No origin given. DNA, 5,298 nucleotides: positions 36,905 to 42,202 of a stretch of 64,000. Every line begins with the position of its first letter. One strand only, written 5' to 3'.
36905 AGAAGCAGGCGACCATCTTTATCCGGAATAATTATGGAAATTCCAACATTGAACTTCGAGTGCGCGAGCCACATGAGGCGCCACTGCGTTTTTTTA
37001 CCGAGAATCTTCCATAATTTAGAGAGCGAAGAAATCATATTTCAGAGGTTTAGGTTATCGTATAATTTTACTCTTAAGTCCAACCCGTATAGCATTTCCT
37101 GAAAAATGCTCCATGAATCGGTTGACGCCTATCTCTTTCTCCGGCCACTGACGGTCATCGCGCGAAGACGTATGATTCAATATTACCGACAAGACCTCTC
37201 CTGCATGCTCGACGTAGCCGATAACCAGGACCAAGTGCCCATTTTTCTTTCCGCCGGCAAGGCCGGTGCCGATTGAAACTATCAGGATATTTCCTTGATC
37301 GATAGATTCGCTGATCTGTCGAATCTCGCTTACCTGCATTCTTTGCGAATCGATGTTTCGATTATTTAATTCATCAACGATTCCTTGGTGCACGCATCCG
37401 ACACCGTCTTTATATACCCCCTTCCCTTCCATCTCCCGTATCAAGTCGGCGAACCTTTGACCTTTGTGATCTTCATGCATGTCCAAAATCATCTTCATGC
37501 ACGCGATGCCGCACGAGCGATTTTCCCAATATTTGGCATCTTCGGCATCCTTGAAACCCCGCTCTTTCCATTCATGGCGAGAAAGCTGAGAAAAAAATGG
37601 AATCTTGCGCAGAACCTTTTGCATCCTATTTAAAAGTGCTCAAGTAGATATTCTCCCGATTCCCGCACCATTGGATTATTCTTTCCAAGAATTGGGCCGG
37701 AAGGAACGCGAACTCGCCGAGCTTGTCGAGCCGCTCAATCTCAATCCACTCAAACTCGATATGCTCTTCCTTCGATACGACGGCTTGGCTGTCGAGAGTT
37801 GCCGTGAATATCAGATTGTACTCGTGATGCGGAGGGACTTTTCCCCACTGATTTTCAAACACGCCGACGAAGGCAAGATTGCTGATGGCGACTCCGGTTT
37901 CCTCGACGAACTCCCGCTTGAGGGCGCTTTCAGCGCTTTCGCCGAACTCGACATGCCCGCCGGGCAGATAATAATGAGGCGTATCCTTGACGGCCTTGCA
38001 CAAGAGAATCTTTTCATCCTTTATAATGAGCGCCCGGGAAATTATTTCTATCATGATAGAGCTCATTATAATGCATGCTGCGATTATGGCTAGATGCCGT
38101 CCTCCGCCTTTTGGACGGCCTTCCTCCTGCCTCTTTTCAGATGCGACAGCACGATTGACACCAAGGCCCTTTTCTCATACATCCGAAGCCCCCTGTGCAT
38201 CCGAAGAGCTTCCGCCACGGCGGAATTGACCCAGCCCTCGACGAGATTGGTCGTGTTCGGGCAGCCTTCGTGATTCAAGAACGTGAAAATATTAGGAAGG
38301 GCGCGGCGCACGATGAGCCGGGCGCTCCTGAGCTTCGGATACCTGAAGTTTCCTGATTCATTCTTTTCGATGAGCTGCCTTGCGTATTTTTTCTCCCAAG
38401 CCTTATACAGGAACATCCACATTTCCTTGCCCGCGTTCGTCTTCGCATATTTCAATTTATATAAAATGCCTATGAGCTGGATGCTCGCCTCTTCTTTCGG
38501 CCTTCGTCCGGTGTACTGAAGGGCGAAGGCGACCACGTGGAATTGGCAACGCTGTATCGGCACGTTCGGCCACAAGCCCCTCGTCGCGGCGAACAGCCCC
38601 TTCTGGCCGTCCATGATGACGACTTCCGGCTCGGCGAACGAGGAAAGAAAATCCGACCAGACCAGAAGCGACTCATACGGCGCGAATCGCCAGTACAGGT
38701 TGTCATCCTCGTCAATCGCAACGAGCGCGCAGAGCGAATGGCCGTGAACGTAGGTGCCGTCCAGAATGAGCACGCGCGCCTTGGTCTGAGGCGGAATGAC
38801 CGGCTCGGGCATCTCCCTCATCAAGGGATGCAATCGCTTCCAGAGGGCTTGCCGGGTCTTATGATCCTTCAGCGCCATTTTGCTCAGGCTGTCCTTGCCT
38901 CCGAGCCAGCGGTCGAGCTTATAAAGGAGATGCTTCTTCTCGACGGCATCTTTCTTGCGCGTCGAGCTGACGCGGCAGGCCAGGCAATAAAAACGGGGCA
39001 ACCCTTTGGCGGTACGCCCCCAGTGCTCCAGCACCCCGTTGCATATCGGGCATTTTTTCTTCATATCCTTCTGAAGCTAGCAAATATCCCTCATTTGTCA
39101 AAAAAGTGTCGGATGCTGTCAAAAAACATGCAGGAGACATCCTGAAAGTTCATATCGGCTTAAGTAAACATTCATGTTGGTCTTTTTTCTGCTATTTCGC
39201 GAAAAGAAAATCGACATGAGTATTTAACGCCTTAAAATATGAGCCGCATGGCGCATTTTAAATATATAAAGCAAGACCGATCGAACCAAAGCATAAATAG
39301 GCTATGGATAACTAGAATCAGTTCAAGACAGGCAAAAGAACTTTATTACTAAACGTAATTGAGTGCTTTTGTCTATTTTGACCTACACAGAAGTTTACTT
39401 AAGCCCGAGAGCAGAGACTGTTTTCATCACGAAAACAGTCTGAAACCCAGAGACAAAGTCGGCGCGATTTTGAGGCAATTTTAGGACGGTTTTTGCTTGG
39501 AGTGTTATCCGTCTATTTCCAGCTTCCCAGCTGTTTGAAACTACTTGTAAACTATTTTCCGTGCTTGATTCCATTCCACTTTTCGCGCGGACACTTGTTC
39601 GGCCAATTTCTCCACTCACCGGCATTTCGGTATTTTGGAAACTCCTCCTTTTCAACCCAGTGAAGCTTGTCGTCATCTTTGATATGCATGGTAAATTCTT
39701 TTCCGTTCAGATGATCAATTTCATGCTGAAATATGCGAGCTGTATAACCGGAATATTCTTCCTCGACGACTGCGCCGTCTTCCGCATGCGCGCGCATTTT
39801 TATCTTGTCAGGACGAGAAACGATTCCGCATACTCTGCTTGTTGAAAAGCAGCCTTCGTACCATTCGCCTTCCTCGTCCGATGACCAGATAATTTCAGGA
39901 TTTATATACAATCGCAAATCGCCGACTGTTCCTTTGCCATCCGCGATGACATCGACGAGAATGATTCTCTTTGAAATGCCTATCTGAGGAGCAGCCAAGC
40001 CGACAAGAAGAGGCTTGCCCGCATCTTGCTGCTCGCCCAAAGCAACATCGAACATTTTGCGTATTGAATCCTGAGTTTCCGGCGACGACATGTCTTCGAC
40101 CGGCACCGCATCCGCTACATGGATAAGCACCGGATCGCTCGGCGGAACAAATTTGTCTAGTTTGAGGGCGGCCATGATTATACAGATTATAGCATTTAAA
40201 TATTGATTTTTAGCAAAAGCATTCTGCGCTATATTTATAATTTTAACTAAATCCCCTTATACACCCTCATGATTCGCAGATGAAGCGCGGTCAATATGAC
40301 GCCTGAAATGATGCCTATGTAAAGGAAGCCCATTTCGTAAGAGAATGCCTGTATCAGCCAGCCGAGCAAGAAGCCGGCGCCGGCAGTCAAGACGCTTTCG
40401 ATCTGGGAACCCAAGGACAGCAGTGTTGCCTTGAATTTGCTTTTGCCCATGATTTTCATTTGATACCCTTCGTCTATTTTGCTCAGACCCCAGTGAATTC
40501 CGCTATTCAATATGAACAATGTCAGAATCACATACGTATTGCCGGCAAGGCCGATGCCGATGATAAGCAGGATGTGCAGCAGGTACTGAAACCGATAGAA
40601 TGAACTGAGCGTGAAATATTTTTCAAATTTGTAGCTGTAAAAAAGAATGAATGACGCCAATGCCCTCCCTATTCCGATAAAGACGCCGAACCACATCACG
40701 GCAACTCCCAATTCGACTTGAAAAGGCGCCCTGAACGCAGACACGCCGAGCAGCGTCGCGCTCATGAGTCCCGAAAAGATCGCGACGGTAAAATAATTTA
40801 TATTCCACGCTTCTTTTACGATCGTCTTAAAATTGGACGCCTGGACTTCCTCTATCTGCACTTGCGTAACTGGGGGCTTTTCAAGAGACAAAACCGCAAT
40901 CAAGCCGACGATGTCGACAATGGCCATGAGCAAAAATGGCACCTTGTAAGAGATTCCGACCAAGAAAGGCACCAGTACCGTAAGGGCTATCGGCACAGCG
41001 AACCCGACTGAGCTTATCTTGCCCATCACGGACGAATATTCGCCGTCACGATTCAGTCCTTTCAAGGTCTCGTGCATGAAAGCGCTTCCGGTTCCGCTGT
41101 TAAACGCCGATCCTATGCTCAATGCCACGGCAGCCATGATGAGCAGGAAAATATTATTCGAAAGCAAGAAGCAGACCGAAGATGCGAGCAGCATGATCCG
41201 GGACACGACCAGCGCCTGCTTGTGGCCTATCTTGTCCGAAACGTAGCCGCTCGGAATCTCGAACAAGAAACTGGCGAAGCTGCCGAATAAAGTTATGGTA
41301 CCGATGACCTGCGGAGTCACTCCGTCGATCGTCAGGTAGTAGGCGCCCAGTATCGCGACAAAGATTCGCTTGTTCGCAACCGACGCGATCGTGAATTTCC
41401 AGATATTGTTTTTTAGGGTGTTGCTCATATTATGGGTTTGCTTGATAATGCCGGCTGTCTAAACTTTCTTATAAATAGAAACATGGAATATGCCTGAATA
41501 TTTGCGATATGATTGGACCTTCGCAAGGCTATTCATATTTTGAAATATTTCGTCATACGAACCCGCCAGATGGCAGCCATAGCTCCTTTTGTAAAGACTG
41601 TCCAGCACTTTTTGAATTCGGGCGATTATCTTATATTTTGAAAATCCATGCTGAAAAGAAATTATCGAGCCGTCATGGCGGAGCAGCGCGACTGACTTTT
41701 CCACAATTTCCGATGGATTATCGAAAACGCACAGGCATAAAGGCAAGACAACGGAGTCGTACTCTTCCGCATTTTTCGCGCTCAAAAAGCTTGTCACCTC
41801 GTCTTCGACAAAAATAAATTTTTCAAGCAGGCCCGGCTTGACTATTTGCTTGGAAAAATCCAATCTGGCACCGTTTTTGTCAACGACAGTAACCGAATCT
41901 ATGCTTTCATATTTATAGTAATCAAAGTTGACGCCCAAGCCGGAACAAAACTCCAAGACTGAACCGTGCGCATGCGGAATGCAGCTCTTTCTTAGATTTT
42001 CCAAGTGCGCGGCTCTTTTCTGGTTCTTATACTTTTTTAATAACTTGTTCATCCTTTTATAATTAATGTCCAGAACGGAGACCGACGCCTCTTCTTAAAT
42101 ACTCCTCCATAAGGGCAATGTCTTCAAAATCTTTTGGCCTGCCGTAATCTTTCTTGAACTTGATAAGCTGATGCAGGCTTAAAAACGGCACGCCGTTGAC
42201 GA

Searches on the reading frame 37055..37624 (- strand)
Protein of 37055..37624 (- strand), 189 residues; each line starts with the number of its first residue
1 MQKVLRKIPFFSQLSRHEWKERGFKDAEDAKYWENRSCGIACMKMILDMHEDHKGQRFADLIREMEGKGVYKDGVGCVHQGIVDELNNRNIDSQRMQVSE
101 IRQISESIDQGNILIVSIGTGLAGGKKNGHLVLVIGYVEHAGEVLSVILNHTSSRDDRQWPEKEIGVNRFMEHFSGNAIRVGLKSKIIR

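Call 89: search_protein_families(library=pfam, max_evalue=0.0001, proteins=[window:37055-37624:-])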
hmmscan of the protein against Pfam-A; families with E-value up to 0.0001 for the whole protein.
window:37055-37624:- (189 aa): 1 family
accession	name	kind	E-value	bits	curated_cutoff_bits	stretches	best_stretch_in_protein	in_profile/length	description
PF13529.12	Peptidase_C39_2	-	2.7e-10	41.4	24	1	7-141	2-134/143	Peptidase_C39 like family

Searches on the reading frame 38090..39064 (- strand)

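Call 39: search_protein_families(library=pfam, max_evalue=0.00001, proteins=[window:38090-39064:-])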
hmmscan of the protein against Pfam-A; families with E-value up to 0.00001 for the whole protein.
window:38090-39064:- (324 aa): 1 family
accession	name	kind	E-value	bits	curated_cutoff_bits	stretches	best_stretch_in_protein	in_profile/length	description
PF00872.24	Transposase_mut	-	1.5e-07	31.1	21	1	127-229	202-306/379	Transposase, Mutator family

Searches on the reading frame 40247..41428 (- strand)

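Call 39: search_protein_families(library=pfam, max_evalue=0.00001, proteins=[window:40247-41428:-])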
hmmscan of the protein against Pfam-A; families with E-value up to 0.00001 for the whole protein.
window:40247-41428:- (393 aa): 1 family
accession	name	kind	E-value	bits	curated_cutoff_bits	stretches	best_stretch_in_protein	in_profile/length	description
PF07690.21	MFS_1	-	1.6e-18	67.2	33.4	1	15-312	7-307/347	Major Facilitator Superfamily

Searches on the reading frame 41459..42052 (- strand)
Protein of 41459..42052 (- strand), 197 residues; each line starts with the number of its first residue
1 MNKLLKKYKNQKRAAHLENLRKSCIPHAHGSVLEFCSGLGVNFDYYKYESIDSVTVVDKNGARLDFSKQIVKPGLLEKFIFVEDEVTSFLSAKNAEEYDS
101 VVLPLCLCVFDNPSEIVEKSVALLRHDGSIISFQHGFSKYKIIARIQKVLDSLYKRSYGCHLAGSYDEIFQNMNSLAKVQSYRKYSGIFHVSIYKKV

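Call 89: search_protein_families(library=pfam, max_evalue=0.0001, proteins=[window:41459-42052:-])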
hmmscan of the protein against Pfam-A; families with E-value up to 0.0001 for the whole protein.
window:41459-42052:- (197 aa): 1 family
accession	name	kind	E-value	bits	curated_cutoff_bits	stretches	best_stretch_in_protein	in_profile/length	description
PF13489.12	Methyltransf_23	-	3.5e-05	24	27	1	26-131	20-115/164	Methyltransferase domain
